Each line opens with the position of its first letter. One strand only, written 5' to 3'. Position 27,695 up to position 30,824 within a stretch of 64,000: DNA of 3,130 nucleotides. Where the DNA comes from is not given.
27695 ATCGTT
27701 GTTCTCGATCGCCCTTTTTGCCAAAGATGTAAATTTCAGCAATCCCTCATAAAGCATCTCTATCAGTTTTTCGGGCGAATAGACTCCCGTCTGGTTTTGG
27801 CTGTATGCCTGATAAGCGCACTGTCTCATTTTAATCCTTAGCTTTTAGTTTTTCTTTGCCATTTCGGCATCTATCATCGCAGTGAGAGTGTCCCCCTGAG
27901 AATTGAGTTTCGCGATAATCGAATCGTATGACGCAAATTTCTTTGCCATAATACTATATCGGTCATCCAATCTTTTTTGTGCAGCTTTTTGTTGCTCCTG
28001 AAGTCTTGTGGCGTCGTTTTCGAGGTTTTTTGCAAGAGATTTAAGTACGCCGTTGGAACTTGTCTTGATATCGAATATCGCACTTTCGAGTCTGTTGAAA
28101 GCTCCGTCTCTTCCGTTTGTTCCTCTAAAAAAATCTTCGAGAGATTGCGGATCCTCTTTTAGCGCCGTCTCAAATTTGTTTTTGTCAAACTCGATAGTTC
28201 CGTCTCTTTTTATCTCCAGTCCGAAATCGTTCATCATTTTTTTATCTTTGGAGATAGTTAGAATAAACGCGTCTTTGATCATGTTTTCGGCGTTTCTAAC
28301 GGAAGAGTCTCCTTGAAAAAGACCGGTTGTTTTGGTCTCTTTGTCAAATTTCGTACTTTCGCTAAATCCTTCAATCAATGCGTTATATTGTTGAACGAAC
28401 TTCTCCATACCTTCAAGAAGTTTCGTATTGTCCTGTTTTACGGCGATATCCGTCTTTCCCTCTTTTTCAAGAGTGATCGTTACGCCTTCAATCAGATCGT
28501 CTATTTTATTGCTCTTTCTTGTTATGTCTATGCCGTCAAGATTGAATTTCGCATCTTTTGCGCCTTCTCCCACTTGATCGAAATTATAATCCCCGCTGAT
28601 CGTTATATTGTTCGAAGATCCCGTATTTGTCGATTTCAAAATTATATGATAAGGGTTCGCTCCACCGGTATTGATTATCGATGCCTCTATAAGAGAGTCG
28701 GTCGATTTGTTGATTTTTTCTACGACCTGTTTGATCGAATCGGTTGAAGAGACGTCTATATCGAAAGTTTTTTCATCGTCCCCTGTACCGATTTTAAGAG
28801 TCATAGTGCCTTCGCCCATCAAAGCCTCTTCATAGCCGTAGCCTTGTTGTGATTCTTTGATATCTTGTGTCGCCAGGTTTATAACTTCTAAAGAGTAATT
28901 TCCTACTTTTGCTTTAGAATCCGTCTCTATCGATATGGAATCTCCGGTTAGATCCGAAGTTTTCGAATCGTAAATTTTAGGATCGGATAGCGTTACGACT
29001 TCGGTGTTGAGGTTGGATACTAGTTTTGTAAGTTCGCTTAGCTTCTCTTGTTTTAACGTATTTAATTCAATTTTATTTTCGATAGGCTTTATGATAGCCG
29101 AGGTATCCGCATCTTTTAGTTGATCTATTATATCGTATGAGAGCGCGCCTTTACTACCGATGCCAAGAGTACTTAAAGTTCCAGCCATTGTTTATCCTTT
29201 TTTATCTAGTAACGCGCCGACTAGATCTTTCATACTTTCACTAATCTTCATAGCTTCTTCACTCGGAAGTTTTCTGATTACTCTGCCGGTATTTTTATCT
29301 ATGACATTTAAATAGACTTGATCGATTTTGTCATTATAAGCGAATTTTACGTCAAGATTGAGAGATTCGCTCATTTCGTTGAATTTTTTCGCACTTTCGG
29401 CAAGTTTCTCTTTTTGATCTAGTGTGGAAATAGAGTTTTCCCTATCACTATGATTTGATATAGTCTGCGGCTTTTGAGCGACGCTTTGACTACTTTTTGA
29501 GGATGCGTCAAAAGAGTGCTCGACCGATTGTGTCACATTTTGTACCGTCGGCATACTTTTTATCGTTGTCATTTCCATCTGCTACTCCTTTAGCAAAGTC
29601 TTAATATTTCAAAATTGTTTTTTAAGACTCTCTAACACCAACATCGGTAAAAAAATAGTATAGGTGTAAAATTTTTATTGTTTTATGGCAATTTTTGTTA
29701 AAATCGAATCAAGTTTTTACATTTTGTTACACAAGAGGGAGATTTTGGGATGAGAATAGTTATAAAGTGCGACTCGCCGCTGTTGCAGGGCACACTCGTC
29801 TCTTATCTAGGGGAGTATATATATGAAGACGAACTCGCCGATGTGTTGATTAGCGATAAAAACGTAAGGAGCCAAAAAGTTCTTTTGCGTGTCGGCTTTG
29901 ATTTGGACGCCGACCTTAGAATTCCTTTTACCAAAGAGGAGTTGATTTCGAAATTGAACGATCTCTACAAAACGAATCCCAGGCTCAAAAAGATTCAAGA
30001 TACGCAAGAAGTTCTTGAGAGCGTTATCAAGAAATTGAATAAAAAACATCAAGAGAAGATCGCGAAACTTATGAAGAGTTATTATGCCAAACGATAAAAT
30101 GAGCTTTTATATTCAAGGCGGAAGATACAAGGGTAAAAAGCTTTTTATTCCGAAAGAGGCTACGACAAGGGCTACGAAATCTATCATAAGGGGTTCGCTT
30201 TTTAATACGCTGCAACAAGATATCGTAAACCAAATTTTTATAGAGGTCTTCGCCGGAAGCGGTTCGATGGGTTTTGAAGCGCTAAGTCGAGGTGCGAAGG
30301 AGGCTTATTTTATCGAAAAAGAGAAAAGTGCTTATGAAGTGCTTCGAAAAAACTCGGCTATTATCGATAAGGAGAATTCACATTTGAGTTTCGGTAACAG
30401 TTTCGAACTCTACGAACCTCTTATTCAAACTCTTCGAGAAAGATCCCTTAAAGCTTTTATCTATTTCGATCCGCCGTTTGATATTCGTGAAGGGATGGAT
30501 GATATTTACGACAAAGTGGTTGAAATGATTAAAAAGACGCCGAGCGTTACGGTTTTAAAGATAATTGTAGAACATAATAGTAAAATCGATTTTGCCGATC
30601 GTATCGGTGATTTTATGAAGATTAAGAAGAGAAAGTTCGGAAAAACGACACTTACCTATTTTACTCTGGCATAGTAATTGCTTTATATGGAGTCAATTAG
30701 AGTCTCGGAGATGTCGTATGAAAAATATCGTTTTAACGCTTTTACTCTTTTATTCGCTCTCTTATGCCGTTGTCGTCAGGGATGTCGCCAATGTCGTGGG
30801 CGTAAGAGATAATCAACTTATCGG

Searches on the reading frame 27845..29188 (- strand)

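Call 9: search_protein_families(library=ncbifam, proteins=[window:27845-29188:-], max_evalue=0.00001)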
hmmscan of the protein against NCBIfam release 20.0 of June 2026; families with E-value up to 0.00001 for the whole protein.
window:27845-29188:- (447 aa): 7 families
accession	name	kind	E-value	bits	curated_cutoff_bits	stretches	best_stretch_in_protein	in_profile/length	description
NF009400.1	PRK12765.1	equivalog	5.1e-99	332.4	448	3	3-198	4-200/596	flagellar filament capping protein FliD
NF006282.1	PRK08453.1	equivalog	6.3e-79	266.2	500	2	209-431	432-668/673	flagellar filament capping protein FliD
NF005955.1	PRK08032.1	equivalog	1.2e-50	172.9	387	1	4-439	3-464/465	flagellar filament capping protein FliD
NF005281.0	PRK06798.1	equivalog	1.2e-30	106.8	375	1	44-441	48-436/440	flagellar hook-associated protein 2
NF006435.1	PRK08724.1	equivalog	3.4e-30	105.4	580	2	210-435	437-667/672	flagellar filament capping protein FliD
NF005188.0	PRK06664.1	equivalog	1.2e-29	103.2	469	2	209-438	389-654/661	flagellar hook-associated protein FliD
NF005833.0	PRK07737.1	equivalog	8.3e-17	61.4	444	2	20-278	17-294/501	flagellar hook-associated protein 2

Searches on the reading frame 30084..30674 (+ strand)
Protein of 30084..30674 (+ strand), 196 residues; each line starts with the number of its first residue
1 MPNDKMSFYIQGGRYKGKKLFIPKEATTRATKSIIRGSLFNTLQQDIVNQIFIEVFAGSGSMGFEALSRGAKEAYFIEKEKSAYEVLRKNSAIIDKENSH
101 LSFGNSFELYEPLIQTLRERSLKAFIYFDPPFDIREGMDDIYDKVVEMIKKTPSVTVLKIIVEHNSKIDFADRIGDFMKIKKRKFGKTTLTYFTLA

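Call 91: search_protein_families(library=pfam, proteins=[window:30084-30674:+], max_evalue=0.00001)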
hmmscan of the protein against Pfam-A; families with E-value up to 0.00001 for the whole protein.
window:30084-30674:+ (196 aa): 1 family
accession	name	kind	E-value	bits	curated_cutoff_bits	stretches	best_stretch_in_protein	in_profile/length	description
PF03602.21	Cons_hypoth95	-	8e-39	133.6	24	1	9-193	2-181/182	Conserved hypothetical protein 95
